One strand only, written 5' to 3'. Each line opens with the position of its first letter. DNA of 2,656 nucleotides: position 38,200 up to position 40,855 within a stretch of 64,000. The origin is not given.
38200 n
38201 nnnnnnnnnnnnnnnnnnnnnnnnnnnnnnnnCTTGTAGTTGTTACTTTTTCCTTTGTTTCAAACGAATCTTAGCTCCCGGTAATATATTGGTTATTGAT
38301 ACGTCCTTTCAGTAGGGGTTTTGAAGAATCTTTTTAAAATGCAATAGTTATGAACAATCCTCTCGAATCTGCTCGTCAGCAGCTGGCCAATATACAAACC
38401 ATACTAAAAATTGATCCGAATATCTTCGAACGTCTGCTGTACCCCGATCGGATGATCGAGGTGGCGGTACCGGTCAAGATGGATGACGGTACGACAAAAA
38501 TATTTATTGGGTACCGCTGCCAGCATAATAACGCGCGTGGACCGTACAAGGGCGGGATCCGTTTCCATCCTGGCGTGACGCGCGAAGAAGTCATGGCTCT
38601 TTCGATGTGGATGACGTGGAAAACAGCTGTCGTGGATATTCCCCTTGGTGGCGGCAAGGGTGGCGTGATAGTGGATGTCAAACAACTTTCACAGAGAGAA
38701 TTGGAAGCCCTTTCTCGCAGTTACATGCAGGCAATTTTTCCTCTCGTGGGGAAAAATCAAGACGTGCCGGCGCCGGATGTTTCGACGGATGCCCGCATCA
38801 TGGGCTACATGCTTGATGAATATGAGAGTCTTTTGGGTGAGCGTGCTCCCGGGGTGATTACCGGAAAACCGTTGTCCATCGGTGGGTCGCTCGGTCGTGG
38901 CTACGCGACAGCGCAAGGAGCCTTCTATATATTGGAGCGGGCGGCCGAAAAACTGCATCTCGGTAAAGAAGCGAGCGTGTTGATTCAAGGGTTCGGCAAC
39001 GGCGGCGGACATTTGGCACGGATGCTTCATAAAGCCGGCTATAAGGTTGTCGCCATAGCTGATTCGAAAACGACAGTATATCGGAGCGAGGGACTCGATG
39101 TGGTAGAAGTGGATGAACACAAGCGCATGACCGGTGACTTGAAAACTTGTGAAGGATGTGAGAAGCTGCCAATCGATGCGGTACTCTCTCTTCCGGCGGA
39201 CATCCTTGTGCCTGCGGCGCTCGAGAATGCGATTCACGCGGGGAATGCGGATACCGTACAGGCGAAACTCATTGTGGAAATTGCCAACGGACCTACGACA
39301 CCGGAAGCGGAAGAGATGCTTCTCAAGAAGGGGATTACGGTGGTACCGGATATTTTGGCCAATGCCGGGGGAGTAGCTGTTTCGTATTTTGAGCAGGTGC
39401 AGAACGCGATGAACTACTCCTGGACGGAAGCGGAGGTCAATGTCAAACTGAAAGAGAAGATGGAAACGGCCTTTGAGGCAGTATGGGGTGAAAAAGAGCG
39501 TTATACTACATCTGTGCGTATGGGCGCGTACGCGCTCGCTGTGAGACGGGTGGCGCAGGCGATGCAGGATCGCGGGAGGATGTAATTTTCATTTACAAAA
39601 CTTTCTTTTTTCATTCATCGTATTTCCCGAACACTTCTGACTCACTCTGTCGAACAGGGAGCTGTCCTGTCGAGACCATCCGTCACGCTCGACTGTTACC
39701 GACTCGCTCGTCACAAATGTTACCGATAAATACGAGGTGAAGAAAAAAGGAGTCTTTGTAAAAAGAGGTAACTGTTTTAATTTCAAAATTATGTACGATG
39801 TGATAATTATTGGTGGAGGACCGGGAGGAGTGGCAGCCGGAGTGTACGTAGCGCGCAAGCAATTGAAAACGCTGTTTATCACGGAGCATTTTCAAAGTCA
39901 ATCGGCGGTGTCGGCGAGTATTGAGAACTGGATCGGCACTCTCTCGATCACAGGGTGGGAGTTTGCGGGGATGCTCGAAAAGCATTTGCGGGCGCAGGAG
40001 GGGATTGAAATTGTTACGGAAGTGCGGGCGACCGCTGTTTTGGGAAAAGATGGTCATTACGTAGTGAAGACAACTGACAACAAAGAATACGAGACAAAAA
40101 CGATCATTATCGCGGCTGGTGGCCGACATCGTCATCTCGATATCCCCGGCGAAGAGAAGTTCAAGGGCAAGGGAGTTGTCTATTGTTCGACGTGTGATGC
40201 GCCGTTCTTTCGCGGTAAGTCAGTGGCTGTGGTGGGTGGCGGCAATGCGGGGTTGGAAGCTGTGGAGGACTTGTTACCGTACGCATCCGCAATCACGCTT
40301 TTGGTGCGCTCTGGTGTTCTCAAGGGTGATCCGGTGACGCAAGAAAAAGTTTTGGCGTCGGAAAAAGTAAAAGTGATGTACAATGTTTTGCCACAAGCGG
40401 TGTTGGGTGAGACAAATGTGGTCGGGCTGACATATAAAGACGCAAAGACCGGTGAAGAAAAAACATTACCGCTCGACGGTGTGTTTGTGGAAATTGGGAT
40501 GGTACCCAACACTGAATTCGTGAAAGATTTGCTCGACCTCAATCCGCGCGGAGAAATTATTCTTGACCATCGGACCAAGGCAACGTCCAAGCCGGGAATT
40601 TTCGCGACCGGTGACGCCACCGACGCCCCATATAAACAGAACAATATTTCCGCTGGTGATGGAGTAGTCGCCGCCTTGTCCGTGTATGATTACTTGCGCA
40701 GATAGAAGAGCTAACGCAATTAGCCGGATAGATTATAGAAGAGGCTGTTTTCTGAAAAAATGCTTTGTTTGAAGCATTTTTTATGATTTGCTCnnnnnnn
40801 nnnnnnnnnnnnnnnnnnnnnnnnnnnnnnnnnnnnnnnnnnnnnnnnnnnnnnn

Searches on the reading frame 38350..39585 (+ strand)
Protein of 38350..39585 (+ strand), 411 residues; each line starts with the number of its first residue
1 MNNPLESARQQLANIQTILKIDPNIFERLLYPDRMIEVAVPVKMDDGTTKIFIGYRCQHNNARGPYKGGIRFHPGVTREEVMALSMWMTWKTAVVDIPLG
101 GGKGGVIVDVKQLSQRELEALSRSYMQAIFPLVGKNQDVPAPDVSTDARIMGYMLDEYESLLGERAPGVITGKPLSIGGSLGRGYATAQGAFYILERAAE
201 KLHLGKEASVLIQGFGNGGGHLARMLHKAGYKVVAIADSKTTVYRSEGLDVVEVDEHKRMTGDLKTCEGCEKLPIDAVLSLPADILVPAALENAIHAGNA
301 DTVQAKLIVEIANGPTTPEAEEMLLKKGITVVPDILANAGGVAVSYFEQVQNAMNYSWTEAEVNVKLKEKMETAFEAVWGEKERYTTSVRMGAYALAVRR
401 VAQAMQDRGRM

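Call 58: search_protein_families(library=pfam, max_evalue=0.001, proteins=[window:38350-39585:+])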
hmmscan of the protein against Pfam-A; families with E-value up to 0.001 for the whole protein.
window:38350-39585:+ (411 aa): 3 families
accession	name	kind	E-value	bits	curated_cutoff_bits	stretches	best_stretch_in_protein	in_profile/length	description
PF00208.27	ELFV_dehydrog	-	6.5e-75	252.4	23.4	1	178-409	1-241/241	Glutamate/Leucine/Phenylalanine/Valine dehydrogenase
PF02812.23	ELFV_dehydrog_N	-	1.2e-55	187.2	25.3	1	32-159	1-128/129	Glu/Leu/Phe/Val dehydrogenase, dimerisation domain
PF02558.23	ApbA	-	0.00077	19.5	22.2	0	210-279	1-71/150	Ketopantoate reductase PanE/ApbA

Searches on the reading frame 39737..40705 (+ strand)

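Call 59: search_protein_families(library=pfam, max_evalue=0.001, proteins=[window:39737-40705:+])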
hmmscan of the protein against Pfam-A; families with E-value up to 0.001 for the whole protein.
window:39737-40705:+ (322 aa): 9 families
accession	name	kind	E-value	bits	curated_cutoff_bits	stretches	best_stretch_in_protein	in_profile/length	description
PF07992.20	Pyr_redox_2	-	2.9e-41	142.3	26.1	1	20-295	1-277/291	Pyridine nucleotide-disulphide oxidoreductase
PF13738.12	Pyr_redox_3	-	3.4e-24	86.1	30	1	86-292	92-305/305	Pyridine nucleotide-disulphide oxidoreductase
PF01134.28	GIDA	-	8.9e-08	32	22.1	1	21-54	1-34/391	Glucose inhibited division protein A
PF00070.33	Pyr_redox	-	1.1e-07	32.7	22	1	162-234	1-80/82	Pyridine nucleotide-disulphide oxidoreductase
PF03486.20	HI0933_like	-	6.8e-07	29.4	50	0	79-130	114-165/244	HI0933-like protein Rossmann domain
PF01946.23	Thi4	-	4.4e-05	23.3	26.2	0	19-51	17-50/235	Thi4 family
PF12831.13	FAD_oxidored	-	9.6e-05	22.3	27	1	21-50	1-30/416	FAD dependent oxidoreductase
PF00890.30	FAD_binding_2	-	0.00054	19.7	20.4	1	21-59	1-41/414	FAD binding domain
PF13434.12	Lys_Orn_oxgnase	-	0.00056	19.6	21.3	0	93-190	118-220/339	L-lysine 6-monooxygenase/L-ornithine 5-monooxygenase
